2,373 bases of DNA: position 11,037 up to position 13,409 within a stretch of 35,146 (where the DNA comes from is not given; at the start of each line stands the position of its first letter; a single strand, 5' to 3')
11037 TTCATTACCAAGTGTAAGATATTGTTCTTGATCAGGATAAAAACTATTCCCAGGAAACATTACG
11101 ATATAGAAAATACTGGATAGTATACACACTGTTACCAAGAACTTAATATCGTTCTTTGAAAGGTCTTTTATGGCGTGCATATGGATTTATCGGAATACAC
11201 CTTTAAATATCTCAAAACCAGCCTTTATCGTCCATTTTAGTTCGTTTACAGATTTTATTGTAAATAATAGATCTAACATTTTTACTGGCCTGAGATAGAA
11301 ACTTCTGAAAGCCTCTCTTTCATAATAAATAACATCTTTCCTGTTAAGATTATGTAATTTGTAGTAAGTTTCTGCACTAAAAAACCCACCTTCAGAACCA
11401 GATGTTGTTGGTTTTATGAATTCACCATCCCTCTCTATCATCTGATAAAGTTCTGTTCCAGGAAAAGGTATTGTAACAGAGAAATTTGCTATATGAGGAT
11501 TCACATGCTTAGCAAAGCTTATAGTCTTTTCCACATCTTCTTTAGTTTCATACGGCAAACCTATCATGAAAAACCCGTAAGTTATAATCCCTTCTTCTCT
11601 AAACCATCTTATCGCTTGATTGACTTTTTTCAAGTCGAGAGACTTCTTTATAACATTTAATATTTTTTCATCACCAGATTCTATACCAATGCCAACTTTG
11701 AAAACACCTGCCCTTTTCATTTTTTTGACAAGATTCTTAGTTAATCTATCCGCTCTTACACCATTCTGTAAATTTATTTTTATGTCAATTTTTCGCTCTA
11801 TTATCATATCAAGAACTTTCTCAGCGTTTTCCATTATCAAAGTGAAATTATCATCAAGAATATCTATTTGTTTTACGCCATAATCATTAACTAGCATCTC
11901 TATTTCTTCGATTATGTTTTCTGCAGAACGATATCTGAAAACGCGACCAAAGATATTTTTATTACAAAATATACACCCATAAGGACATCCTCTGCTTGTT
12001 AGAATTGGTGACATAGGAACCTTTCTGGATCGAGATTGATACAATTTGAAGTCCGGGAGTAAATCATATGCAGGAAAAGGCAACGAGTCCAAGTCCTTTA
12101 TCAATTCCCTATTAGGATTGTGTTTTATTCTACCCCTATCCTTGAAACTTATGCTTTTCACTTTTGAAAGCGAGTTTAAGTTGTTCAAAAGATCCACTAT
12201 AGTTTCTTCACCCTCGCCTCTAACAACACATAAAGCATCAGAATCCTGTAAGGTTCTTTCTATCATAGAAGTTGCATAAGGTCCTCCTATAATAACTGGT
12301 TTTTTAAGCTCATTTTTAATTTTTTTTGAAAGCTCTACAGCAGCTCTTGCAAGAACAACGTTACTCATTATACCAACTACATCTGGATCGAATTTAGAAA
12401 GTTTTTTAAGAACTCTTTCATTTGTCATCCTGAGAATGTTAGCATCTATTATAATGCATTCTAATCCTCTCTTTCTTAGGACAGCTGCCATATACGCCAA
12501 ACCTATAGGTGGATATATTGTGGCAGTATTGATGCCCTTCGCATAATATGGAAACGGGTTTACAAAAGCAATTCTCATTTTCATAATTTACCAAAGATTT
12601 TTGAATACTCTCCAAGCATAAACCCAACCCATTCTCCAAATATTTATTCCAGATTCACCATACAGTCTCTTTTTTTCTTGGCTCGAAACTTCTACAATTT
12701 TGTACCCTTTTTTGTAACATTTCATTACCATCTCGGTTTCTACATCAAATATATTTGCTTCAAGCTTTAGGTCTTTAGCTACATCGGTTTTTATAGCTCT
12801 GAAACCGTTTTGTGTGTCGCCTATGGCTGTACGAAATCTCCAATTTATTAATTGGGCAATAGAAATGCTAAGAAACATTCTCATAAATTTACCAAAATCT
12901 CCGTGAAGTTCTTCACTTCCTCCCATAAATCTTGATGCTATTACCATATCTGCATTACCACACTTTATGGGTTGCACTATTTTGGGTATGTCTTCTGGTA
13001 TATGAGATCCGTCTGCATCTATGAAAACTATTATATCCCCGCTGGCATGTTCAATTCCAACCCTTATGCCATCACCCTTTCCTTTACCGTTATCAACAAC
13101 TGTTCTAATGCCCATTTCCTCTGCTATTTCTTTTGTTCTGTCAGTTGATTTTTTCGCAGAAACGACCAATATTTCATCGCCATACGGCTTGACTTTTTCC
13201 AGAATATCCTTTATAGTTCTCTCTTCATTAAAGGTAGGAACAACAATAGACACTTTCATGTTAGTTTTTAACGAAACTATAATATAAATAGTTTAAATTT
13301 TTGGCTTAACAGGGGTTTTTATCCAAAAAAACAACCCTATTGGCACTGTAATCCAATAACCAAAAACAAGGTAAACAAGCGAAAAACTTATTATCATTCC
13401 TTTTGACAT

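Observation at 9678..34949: Threefold iteration of a putative make-flip-transfer triad (3x GT2, 3x UPF0104 flippase-like, 3x GT-C)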

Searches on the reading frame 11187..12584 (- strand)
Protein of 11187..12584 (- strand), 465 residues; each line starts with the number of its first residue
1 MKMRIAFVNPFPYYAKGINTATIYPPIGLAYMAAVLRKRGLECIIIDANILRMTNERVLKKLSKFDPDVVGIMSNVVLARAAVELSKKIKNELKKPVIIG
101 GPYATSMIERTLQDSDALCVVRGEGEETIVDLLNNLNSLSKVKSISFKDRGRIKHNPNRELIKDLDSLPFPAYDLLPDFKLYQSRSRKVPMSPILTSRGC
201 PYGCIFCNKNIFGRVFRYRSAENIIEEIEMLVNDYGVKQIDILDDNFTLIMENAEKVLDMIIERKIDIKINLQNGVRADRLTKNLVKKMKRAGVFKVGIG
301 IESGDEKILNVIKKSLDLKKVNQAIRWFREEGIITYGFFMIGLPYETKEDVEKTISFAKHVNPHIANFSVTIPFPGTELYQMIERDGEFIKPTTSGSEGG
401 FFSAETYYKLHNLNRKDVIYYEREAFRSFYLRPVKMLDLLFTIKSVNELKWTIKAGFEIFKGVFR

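Call 3: search_protein_families(library=pfam, proteins=[window:11187-12584:-], max_evalue=0.01)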
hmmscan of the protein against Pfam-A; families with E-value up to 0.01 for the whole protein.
window:11187-12584:- (465 aa): 2 families
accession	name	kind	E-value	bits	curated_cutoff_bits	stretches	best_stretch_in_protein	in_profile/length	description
PF04055.27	Radical_SAM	-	1.1e-26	94.4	29.5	1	195-358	2-166/166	Radical SAM superfamily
PF02310.24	B12-binding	-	5.7e-20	71.8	32.1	1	19-132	7-120/121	B12 binding domain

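Call 7: search_protein_families(library=ncbifam, proteins=[window:11187-12584:-], max_evalue=0.001)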
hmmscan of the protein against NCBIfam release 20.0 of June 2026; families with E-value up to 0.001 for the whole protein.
window:11187-12584:- (465 aa): 40 families (the best 25 are shown)
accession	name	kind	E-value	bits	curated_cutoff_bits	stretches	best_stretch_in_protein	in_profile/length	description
TIGR02026.1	BchE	equivalog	1.9e-61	208.5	481.35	1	4-387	1-391/497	magnesium-protoporphyrin IX monomethyl ester anaerobic oxidative cyclase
TIGR03471.1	HpnJ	equivalog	1.3e-59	202.4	577.6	1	24-460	32-464/472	hopanoid biosynthesis associated radical SAM protein HpnJ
NF038361.1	rSAM_Sden_1168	equivalog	5.3e-50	170.5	575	1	22-387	81-477/560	Sden_1168 family B12-binding radical SAM P-methyltransferase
NF050148.1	rSAM_ApyD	equivalog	1.7e-46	158.9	750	1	18-383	17-393/645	RiPP biosynthesis radical SAM protein ApyD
TIGR04072.2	rSAM_ladder_B12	equivalog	2e-40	138.8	360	1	23-389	16-378/443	lipid biosynthesis B12-binding/radical SAM protein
TIGR04479.1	bcpD_PhpK_rSAM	subfamily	3.5e-40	137.8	600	1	27-365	73-413/504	PhpK family radical SAM P-methyltransferase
TIGR04367.1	HpnR_B12_rSAM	equivalog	2.5e-38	131.8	650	1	25-382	21-372/490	hopanoid C-3 methylase HpnR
TIGR03975.1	rSAM_ocin_1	subfamily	6.9e-38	130.5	281.85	1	56-360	118-429/606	RiPP maturation radical SAM C-methyltransferase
TIGR04013.1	B12_SAM_MJ_1487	hypoth_equivalog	5e-35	121.1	251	1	52-382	28-356/382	TIGR04013 family B12-binding domain/radical SAM domain-containing protein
TIGR04014.1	B12_SAM_MJ_0865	equivalog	9.9e-35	120.1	360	1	60-388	32-363/434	methyl-coenzyme M reductase glutamine C-methyltransferase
TIGR04385.1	B12_rSAM_cofa1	equivalog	2.5e-32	112.6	450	1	17-361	12-364/438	B12 lower ligand biosynthesis radical SAM protein BzaD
TIGR04295.1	B12_rSAM_oligo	hypoth_equivalog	1.1e-28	100.1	400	1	4-318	1-318/422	TIGR04295 family B12-binding domain-containing radical SAM protein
TIGR04190.1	B12_SAM_Ta0216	equivalog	3.5e-26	91.9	500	1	26-362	37-395/554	TIGR04190 family B12-binding domain/radical SAM domain protein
NF033712.0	B12_rSAM_KedN5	subfamily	3.5e-24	85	700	1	93-381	90-389/624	KedN5 family methylcobalamin-dependent radical SAM C-methyltransferase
NF033070.1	rSAM_AprD4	equivalog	8.6e-24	84.2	500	1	161-416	166-418/456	AprD4 family radical SAM diol-dehydratase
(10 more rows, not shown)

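Call 52: find_related_loci(query=A4, collection=metagenome_contigs, flank=8000)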
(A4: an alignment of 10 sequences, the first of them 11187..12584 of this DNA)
Query A4 (465 aa) in metagenome_contigs; peptide patterns used: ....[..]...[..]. (x = any residue, [..] = any of these).
600 stretches matched a pattern (row limit reached: there are more); 586 encode a relative of the query (tblastn E <= 1e-3); the best 80 are kept; 80 distinct loci.
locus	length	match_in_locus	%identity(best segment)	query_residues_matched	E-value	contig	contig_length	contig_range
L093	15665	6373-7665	37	3-433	7e-82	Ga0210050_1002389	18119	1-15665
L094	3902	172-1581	35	2-461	5e-82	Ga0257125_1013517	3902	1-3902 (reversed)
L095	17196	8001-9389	34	1-455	2e-79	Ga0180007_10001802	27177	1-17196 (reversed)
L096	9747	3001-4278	37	25-461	2e-77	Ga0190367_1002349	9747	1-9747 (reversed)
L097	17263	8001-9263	35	2-431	5e-77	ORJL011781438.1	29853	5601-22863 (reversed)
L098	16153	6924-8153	36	26-434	6e-75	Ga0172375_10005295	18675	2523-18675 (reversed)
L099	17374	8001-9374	33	1-454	9e-75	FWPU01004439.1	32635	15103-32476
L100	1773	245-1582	34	2-433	2e-76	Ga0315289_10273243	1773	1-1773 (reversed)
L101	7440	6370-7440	37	1-349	2e-72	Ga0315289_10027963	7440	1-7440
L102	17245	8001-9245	34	17-432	6e-72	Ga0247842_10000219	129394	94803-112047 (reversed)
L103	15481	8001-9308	34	4-437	7e-72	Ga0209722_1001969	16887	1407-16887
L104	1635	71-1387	31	3-439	4e-75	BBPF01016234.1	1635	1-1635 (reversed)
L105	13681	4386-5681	34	14-461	2e-71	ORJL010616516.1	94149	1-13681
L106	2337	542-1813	33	26-449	2e-72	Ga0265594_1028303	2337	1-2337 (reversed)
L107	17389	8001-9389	34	2-465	4e-69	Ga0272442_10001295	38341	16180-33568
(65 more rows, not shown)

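Call 83: search_solved_structures(query=A4, max_evalue=0.001)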
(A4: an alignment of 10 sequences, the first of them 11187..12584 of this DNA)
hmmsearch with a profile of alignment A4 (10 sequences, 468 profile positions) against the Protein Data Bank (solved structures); distinct sequences matched with E-value up to 0.001: 30.
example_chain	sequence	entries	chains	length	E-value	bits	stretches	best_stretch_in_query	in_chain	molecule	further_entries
6fd2_B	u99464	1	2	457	1.3e-51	178.7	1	168-417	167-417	Putative apramycin biosynthetic oxidoreductase 4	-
9ccb_A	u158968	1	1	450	1.3e-38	135.9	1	101-390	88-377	Radical SAM core domain-containing protein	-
5ul2_A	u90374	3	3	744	1e-34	123.1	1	29-399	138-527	OxsB protein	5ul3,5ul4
7kdx_A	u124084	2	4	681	4.2e-24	88.1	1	67-361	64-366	Methyltransferase TokK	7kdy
6wte_A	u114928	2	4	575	3.4e-23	85.1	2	193-376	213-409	B12-binding domain-containing protein | Tryptophan-C2-methyltransferase containing B12-binding domain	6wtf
9n1b_A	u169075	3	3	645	2.7e-16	62.4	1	56-361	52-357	Radical SAM protein | Radical SAM enzyme CysS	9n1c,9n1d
4jc0_A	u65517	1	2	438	8e-14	54.2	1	194-370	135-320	Ribosomal protein S12 methylthiotransferase RimO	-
6iaz_A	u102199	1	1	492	8.5e-14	54.1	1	276-394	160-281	Histone acetyltransferase, ELP3 family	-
6ia8_A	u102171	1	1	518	8.9e-14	54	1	276-394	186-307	Histone acetyltransferase, ELP3 family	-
6iad_A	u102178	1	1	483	1e-13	53.9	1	276-394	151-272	Histone acetyltransferase, ELP3 family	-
2qgq_A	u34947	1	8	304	1.8e-13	53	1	196-370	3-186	Protein TM_1862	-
7mjz_A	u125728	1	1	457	6.1e-11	44.7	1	204-383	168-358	tRNA-2-methylthio-N(6)-dimethylallyladenosine synthase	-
7mjv_A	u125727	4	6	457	6.2e-11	44.7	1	204-383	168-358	tRNA-2-methylthio-N(6)-dimethylallyladenosine synthase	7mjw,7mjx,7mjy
7o1p_A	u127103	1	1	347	1.2e-07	33.9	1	204-389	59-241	[FeFe] hydrogenase maturase subunit HydE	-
3cix_A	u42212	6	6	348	1.2e-07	33.9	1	204-389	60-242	FeFe-Hydrogenase maturase | [FeFe] hydrogenase maturase subunit HydE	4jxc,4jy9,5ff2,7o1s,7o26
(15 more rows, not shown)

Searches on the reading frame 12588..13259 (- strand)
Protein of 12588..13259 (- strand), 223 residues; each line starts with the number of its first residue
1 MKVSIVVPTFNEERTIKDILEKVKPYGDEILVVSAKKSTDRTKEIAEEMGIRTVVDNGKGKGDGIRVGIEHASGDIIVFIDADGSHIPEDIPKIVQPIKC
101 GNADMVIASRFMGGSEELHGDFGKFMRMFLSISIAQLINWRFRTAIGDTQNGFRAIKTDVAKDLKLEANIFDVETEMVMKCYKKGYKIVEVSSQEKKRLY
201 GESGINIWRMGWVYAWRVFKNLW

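Call 3: search_protein_families(library=pfam, proteins=[window:12588-13259:-], max_evalue=0.01)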
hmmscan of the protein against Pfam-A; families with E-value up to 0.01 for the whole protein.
window:12588-13259:- (223 aa): 4 families
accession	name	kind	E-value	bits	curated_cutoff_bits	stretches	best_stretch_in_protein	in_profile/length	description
PF00535.33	Glycos_transf_2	-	1.2e-25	90.8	23.3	1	4-161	1-164/168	Glycosyl transferase family 2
PF13641.12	Glyco_tranf_2_3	-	4.5e-09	37.1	27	1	3-106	3-119/230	Glycosyltransferase like family 2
PF12804.13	NTP_transf_3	-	5.7e-05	23.8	27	1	10-91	21-103/160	MobA-like NTP transferase domain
PF10111.15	Glyco_tranf_2_2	-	0.0019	18.1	27.3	1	4-98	1-106/276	Glycosyltransferase like family 2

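Call 6: search_protein_families(library=ncbifam, proteins=[window:12588-13259:-], max_evalue=0.001)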
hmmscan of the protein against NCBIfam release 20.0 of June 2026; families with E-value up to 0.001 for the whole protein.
window:12588-13259:- (223 aa): 21 families
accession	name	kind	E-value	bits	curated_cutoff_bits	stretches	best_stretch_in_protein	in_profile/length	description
TIGR04182.1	glyco_TIGR04182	equivalog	5.9e-39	134.2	325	1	2-206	1-202/293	S-layer glycoprotein N-glycosyltransferase AglJ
NF058614.1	PPMAGASynPpgS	equivalog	1.1e-22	80.6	370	1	3-191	2-192/226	polyprenyl-phospho-N-acetylgalactosaminyl synthase PpgS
NF041391.1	DPhHxTase_Halo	equivalog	3.2e-19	68.8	375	1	9-203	3-190/213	dolichyl-phosphate hexose transferase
TIGR04283.1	glyco_like_mftF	equivalog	9.8e-17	61.3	182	1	3-98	1-96/221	TIGR04283 family arsenosugar biosynthesis glycosyltransferase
NF010496.0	PRK13915.1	equivalog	2.3e-15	56.5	262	1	2-98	32-142/307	glucosyl-3-phosphoglycerate synthase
NF047588.1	GlcsyltransPgfSStrep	equivalog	1.1e-09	38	500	1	1-133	1-141/308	glycosyltransferase PgfS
NF007986.1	PRK10714.1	equivalog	1.6e-09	37.3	529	1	2-207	7-212/316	undecaprenyl-phosphate 4-deoxy-4-formamido-L-arabinose transferase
TIGR03937.1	PgaC_IcaA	equivalog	5.8e-08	32.1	422.3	1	2-84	46-136/407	poly-beta-1,6-N-acetyl-D-glucosamine synthase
NF050050.1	ProtGlycPglI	equivalog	8e-07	28.7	500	1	2-109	3-118/306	GalNAc(5)-diNAcBac-PP-undecaprenol beta-1,3-glucosyltransferase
NF047683.1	TeichurnBiosyTuaG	equivalog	1.9e-05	24.5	400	1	2-97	7-110/252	teichuronic acid biosynthesis protein TuaG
NF041875.1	EPS_EpsD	equivalog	1.9e-05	24.3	370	1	3-89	1-95/325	exopolysaccharide biosynthesis glycosyltransferase EpsD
NF007482.0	PRK10073.1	equivalog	4.4e-05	22.6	423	1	2-93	7-105/334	glycosyltransferase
TIGR04195.1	S_glycosyl_SunS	equivalog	6.9e-05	21.9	350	1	8-94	64-151/421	SunS family peptide S-glycosyltransferase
NF038302.1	EPS_HpsE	equivalog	0.00017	20.7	300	1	2-85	2-98/307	hormogonium polysaccharide biosynthesis glycosyltransferase HpsE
TIGR01668.1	YqeG_hyp_ppase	hypoth_equivalog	0.00032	20.3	89.1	0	15-63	47-95/170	YqeG family HAD IIIA-type phosphatase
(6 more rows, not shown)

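Call 50: search_solved_structures(query=window:12588-13259:-, max_evalue=0.001)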
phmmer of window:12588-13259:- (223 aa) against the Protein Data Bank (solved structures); distinct sequences matched with E-value up to 0.001: 14.
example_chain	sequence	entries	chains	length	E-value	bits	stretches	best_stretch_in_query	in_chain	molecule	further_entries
5mlz_A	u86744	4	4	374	9.6e-19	71.2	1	1-204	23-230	Dolichol monophosphate mannose synthase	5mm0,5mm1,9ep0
4y6n_A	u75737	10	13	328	2.1e-07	34.1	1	3-109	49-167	Glucosyl-3-phosphoglycerate synthase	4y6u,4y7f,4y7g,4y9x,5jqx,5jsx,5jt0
3e25_A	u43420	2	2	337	2.2e-07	34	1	3-109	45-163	Putative uncharacterized protein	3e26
4ddz_A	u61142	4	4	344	2.3e-07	34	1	3-109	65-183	GLUCOSYL-3-PHOSPHOGLYCERATE SYNTHASE (GpgS) | Glucosyl-3-phosphoglycerate synthase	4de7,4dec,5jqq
7pdo_A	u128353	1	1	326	5.4e-07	32.8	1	3-120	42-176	Glucosyl-3-phosphoglycerate synthase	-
7p5l_A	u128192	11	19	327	5.4e-07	32.8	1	3-120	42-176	Glucosyl-3-phosphoglycerate synthase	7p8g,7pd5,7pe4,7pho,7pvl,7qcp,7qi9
9bhc_C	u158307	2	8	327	7.2e-07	32.4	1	2-98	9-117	Undecaprenyl-phosphate 4-deoxy-4-formamido-L-arabinose transferase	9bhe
9hwj_A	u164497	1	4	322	7.7e-07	32.3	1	2-99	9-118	Undecaprenyl-phosphate 4-deoxy-4-formamido-L-arabinose transferase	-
8vxh_A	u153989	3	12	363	9.1e-07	32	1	2-98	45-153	Undecaprenyl-phosphate 4-deoxy-4-formamido-L-arabinose transferase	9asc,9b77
3ckj_A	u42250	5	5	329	1.3e-05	28.2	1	3-109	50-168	Putative uncharacterized protein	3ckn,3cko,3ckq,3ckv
6p61_A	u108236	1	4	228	2.4e-05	27.4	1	3-98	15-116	Glycosyltransferase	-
22ao_A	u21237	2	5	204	4.6e-05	26.5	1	6-98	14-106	GmaR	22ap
5tze_C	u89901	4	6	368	0.00013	24.9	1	1-87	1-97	Glycosyl transferase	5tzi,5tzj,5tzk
5tz8_A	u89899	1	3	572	0.00026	24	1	1-86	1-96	Glycosyl transferase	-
